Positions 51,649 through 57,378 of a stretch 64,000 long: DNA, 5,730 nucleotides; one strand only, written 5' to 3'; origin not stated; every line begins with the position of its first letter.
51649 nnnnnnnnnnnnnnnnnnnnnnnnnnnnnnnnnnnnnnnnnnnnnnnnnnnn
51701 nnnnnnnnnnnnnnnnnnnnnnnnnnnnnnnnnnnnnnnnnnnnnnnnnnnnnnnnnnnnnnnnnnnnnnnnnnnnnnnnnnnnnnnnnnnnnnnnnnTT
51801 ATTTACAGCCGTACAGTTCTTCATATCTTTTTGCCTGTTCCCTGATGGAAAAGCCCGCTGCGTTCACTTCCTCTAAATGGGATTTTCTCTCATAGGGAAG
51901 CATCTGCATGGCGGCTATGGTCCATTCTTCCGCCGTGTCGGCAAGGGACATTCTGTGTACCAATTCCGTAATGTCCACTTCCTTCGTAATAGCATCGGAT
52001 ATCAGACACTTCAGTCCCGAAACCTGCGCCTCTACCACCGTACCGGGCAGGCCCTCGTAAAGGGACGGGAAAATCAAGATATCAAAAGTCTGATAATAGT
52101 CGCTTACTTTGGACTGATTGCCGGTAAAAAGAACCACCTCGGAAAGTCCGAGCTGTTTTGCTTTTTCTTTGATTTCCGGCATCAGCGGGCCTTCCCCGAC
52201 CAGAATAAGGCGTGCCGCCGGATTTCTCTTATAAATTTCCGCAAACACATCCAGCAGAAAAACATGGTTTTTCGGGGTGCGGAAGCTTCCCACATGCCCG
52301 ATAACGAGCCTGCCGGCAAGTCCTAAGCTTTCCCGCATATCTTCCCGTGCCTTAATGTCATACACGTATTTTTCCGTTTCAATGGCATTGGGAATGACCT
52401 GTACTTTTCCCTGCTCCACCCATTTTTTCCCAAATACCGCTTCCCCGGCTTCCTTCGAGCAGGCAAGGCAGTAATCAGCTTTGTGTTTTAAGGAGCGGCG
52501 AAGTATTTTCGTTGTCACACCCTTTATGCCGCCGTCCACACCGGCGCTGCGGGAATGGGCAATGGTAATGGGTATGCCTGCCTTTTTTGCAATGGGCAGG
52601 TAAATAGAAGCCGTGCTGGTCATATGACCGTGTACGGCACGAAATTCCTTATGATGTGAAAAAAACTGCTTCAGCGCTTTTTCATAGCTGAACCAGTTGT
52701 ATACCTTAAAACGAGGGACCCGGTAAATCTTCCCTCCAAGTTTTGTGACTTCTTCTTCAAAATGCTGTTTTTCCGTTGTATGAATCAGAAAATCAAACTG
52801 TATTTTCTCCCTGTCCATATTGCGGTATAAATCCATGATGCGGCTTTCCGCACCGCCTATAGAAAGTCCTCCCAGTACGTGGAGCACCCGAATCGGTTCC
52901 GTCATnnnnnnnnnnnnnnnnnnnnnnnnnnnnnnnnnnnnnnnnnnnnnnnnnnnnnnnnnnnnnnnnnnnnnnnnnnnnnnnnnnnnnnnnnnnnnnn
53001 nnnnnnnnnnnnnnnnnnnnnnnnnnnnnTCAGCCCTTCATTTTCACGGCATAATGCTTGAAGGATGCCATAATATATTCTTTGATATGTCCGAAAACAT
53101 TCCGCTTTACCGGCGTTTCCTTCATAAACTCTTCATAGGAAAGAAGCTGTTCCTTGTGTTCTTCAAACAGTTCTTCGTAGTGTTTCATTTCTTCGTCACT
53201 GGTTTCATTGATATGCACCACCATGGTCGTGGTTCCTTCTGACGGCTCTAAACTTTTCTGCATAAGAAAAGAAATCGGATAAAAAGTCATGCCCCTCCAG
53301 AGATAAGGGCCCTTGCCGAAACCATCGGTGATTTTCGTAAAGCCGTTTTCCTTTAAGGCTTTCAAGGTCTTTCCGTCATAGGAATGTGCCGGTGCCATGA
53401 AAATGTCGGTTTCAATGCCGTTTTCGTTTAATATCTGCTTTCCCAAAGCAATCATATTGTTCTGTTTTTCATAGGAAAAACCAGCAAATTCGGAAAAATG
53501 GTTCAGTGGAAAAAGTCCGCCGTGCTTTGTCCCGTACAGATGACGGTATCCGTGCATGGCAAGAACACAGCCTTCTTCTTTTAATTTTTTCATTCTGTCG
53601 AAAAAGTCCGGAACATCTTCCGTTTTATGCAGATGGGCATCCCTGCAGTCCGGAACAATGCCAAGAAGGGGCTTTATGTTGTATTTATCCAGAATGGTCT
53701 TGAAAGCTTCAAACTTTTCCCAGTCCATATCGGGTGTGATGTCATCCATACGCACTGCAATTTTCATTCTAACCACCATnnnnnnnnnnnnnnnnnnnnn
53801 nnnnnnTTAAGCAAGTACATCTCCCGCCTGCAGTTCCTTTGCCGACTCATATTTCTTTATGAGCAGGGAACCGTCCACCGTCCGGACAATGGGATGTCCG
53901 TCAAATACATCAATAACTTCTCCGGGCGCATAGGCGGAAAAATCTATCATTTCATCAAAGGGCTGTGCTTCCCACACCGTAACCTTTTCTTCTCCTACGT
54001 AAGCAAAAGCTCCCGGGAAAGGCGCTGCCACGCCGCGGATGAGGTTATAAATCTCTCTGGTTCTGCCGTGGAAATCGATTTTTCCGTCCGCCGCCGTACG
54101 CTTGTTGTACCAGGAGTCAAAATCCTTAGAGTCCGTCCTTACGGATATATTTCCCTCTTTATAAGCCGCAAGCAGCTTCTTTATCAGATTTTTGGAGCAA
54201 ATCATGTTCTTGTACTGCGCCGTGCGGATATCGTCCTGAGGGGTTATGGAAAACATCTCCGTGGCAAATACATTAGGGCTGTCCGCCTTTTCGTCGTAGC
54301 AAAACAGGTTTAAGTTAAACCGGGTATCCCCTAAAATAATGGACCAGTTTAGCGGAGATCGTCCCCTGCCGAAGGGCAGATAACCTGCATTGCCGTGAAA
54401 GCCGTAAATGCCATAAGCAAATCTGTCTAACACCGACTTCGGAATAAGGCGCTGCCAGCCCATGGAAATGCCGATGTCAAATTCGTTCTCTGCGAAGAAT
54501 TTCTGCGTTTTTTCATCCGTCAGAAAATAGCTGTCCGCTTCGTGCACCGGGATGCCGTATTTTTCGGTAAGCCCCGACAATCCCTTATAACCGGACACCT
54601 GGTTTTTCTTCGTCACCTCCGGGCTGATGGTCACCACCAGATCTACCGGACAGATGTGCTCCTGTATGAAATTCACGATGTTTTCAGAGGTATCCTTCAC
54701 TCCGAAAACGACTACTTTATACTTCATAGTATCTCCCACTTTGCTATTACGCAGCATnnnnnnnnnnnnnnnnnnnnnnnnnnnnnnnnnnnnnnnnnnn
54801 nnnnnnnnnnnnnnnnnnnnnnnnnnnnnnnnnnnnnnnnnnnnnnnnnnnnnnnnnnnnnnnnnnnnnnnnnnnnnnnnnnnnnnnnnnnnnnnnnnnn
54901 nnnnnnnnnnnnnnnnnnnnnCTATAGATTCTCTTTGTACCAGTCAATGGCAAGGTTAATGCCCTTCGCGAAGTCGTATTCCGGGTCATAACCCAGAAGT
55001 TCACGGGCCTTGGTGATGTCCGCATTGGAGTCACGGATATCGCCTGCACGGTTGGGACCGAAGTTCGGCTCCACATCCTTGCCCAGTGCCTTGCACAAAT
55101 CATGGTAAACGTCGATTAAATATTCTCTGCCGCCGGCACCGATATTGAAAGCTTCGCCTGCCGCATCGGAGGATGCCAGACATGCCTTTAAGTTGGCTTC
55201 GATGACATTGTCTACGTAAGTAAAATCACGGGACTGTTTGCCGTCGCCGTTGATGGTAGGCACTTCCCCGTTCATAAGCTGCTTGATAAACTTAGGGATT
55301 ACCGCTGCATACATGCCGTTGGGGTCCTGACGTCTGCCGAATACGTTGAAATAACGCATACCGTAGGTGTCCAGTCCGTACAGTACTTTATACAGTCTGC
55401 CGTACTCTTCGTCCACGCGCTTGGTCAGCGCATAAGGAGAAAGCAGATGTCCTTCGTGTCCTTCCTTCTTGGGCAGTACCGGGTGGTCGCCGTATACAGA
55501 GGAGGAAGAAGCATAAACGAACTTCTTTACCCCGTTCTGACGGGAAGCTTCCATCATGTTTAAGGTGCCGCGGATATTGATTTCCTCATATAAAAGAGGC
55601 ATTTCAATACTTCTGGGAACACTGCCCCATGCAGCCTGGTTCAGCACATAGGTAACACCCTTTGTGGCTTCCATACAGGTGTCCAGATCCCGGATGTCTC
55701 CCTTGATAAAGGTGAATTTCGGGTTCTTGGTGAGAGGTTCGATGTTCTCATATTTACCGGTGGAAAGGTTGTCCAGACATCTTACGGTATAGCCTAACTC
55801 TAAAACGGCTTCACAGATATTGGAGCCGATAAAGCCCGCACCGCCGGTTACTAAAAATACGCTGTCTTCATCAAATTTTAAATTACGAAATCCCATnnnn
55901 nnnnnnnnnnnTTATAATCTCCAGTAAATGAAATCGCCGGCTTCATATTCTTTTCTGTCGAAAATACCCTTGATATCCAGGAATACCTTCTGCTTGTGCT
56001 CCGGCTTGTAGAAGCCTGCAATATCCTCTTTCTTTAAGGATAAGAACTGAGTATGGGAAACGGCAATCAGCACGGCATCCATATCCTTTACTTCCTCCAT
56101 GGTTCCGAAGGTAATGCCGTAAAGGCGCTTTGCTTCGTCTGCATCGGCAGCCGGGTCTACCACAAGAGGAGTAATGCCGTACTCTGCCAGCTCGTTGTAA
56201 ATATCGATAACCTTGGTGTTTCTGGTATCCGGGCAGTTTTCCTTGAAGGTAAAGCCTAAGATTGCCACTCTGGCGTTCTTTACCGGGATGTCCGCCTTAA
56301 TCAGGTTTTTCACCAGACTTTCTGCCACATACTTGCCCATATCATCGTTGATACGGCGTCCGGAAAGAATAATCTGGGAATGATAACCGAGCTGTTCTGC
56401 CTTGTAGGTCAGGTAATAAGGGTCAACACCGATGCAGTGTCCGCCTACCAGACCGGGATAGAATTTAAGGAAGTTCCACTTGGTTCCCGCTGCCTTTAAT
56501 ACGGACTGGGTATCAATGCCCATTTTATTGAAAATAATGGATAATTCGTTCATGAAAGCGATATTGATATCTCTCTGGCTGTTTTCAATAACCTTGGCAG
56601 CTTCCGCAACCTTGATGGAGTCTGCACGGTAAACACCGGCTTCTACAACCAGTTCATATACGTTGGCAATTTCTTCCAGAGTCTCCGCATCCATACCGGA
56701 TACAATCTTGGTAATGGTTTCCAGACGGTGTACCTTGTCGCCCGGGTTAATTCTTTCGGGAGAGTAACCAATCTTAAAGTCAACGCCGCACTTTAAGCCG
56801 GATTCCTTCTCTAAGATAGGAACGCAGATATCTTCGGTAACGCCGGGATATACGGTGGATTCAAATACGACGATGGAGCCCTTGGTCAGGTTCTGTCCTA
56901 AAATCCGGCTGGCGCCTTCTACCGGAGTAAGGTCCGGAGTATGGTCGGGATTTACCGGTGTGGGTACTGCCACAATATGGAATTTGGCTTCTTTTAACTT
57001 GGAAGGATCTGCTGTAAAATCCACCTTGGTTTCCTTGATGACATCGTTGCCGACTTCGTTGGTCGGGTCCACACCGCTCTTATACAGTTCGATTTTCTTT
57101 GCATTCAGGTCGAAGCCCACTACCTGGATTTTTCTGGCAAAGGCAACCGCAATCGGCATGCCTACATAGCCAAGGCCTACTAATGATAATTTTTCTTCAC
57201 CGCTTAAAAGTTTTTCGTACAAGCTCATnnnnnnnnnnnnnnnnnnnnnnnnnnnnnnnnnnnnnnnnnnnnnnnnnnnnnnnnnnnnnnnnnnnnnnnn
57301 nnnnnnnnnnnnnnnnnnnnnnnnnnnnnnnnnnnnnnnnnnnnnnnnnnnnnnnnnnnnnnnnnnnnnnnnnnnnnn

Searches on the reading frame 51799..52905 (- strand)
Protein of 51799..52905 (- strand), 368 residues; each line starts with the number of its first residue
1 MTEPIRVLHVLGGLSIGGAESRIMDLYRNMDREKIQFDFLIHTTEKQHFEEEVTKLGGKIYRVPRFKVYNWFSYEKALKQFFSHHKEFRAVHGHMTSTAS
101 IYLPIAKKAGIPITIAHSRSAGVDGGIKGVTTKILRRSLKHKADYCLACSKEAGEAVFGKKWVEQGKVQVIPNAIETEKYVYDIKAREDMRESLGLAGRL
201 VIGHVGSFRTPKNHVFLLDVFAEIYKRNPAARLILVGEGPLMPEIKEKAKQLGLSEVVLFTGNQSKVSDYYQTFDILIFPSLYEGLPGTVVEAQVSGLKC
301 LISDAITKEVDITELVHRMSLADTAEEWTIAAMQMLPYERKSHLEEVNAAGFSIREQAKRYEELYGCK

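Call 6: search_protein_families(library=pfam, proteins=[window:51799-52905:-])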
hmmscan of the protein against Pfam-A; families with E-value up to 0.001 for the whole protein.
window:51799-52905:- (368 aa): 4 families
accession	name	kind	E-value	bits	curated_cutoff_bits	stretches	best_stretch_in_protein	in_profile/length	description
PF13692.12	Glyco_trans_1_4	-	1.4e-23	84.1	27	1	201-310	3-114/142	Glycosyl transferases group 1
PF00534.26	Glycos_transf_1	-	9.9e-22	77.7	26.4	1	187-304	2-123/172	Glycosyl transferases group 1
PF13439.12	Glyco_transf_4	-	1.4e-15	58.2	28.5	1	16-179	1-170/170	Glycosyltransferase Family 4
PF13579.12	Glyco_trans_4_4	-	2.9e-11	44.4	29.7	1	17-173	1-157/158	Glycosyl transferase 4-like domain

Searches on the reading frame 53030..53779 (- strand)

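Call 6: search_protein_families(library=pfam, proteins=[window:53030-53779:-])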
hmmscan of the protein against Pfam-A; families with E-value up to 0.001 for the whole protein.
window:53030-53779:- (249 aa): 2 families
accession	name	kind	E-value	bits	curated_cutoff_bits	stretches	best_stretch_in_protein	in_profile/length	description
PF10096.14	DUF2334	-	3.9e-50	170.7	26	1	6-201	1-200/203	Uncharacterized protein conserved in bacteria (DUF2334)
PF01522.26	Polysacc_deac_1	-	0.00028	21.3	23.1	1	26-148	24-122/124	Polysaccharide deacetylase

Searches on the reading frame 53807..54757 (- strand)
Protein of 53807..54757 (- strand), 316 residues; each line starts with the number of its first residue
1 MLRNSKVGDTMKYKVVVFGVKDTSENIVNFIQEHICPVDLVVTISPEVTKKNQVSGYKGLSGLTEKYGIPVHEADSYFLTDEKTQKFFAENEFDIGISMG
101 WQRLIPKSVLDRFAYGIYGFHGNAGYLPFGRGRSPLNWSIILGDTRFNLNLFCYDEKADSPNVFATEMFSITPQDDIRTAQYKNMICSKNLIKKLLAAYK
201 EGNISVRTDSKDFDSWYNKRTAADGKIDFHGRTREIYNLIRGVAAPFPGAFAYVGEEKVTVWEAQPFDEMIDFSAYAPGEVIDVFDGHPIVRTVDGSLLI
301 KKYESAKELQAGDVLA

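Call 6: search_protein_families(library=pfam, proteins=[window:53807-54757:-])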
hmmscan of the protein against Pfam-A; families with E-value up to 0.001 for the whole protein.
window:53807-54757:- (316 aa): 2 families
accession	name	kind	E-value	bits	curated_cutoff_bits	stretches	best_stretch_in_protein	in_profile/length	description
PF02911.23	Formyl_trans_C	-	1.5e-16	60.8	21.1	1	221-311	3-92/100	Formyl transferase, C-terminal domain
PF00551.24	Formyl_trans_N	-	3.8e-06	27.2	26.1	1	15-180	3-165/181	Formyl transferase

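Call 41: search_protein_families(library=ncbifam, proteins=[window:53807-54757:-], max_evalue=0.01)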
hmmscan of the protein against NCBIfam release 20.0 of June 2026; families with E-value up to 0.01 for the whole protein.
window:53807-54757:- (316 aa): 3 families
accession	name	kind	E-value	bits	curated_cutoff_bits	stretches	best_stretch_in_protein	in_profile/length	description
NF005414.0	PRK06988.1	equivalog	8.4e-38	130.1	316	1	11-305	1-287/311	formyltransferase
NF005998.1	PRK08125.1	equivalog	6.2e-37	127.3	777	1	14-301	2-277/649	bifunctional UDP-4-amino-4-deoxy-L-arabinose formyltransferase/UDP-glucuronic acid oxidase ArnA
TIGR00460.1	fmt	equivalog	2.7e-22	79.3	201.5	1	14-311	2-297/315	methionyl-tRNA formyltransferase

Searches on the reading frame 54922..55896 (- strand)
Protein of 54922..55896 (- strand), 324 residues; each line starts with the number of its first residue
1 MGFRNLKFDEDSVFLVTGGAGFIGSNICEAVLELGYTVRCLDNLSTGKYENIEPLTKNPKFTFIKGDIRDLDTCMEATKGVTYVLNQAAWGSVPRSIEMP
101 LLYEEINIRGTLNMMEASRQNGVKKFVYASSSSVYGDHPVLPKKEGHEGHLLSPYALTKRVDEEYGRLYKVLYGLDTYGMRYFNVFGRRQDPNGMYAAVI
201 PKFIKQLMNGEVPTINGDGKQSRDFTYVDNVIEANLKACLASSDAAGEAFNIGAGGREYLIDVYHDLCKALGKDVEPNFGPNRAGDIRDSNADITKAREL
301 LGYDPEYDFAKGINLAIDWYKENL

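Call 6: search_protein_families(library=pfam, proteins=[window:54922-55896:-])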
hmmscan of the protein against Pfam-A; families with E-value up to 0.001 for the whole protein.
window:54922-55896:- (324 aa): 9 families
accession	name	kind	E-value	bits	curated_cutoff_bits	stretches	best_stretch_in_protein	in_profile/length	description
PF01370.27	Epimerase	-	2e-59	201.4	20.9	1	15-253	2-240/240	NAD dependent epimerase/dehydratase family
PF16363.11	GDP_Man_Dehyd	-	3e-53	181.9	27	1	15-314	1-330/332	GDP-mannose 4,6 dehydratase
PF01073.25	3Beta_HSD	-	6.5e-25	88.1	22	1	15-239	1-229/280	3-beta hydroxysteroid dehydrogenase/isomerase family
PF02719.21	Polysacc_synt_2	-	4.9e-15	55.9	20.2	1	15-273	2-249/293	Polysaccharide biosynthesis protein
PF13460.12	NAD_binding_10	-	1.4e-08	35.3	27.2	1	18-160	1-125/184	NAD(P)H-binding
PF05368.20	NmrA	-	4.8e-08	33.4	27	1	11-132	2-108/298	NmrA-like family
PF07993.18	NAD_binding_4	-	4.8e-06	26.3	20.1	1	16-234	1-257/258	Male sterility protein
PF00106.31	adh_short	-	1e-05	25.6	26.6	1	13-81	2-71/195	short chain dehydrogenase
PF04321.23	RmlD_sub_bind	-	2.2e-05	24.1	27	1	15-163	4-133/287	RmlD substrate binding domain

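Call 41: search_protein_families(library=ncbifam, proteins=[window:54922-55896:-], max_evalue=0.01)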
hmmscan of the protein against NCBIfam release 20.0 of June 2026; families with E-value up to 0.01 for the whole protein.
window:54922-55896:- (324 aa): 33 families (the best 25 are shown)
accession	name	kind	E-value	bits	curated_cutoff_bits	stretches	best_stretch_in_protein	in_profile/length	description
NF011728.1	PRK15181.1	equivalog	2.4e-83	280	760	1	14-322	18-339/348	Vi polysaccharide biosynthesis UDP-N-acetylglucosaminuronic acid C-4 epimerase TviC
TIGR01179.1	galE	equivalog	1.6e-48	165.2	262.3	1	15-323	3-328/332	UDP-glucose 4-epimerase GalE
TIGR01181.1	dTDP_gluc_dehyt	equivalog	2.4e-47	161.6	365.1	1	14-323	2-314/321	dTDP-glucose 4,6-dehydratase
TIGR04180.1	EDH_00030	hypoth_equivalog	5.7e-46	156.9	475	1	15-307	2-296/297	NAD-dependent 4,6-dehydratase LegB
NF007956.0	PRK10675.1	subfamily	3.7e-36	124.9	394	1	14-303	3-312/338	UDP-glucose 4-epimerase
TIGR02197.1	heptose_epim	equivalog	1.3e-34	119.8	274.6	1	15-322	2-315/316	ADP-glyceromanno-heptose 6-epimerase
NF042422.1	oxyalk_red_OleD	equivalog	1.6e-25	90.1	580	1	15-273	4-252/329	2-alkyl-3-oxoalkanoate reductase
NF007490.0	PRK10084.1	subfamily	1e-23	83.9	649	1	14-323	3-337/361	dTDP-glucose 4,6-dehydratase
NF007582.0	PRK10217.1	equivalog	2.1e-22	79.7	698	1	14-320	4-331/355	dTDP-glucose 4,6-dehydratase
NF008360.0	PRK11150.1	equivalog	2.2e-21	76.4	452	2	125-315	110-301/310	ADP-glyceromanno-heptose 6-epimerase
TIGR03466.1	HpnA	hypoth_equivalog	1.5e-18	66.8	367.65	1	14-136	3-118/327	hopanoid-associated sugar epimerase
NF042423.1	oxyalk_red_Shew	equivalog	2.7e-16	59.5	580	1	14-250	11-236/331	2-alkyl-3-oxoalkanoate reductase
NF008872.0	PRK11908.1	equivalog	2.6e-14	53.1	294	1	15-261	5-260/349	bifunctional UDP-4-keto-pentose/UDP-xylose synthase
NF052578.1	StrlDmthSdmBMthl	equivalog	3.3e-13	50.1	600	1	15-238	4-215/328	sterol demethylase protein SdmB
TIGR04130.1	FnlA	equivalog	8.5e-13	47.9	730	1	10-132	3-125/337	UDP-N-acetylglucosamine 4,6-dehydratase/5-epimerase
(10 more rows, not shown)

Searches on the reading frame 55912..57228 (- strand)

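Call 6: search_protein_families(library=pfam, proteins=[window:55912-57228:-])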
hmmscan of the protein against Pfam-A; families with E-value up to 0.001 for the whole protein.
window:55912-57228:- (438 aa): 3 families
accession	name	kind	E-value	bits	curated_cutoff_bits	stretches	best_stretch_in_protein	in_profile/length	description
PF03721.20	UDPG_MGDP_dh_N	-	3e-36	125.2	27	1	13-187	2-183/187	UDP-glucose/GDP-mannose dehydrogenase family, NAD binding domain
PF00984.24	UDPG_MGDP_dh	-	5.4e-26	91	25.4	1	207-295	2-93/94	UDP-glucose/GDP-mannose dehydrogenase family, central domain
PF03720.21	UDPG_MGDP_dh_C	-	8.5e-22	77.9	30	1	322-425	1-103/103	UDP-glucose/GDP-mannose dehydrogenase family, UDP binding domain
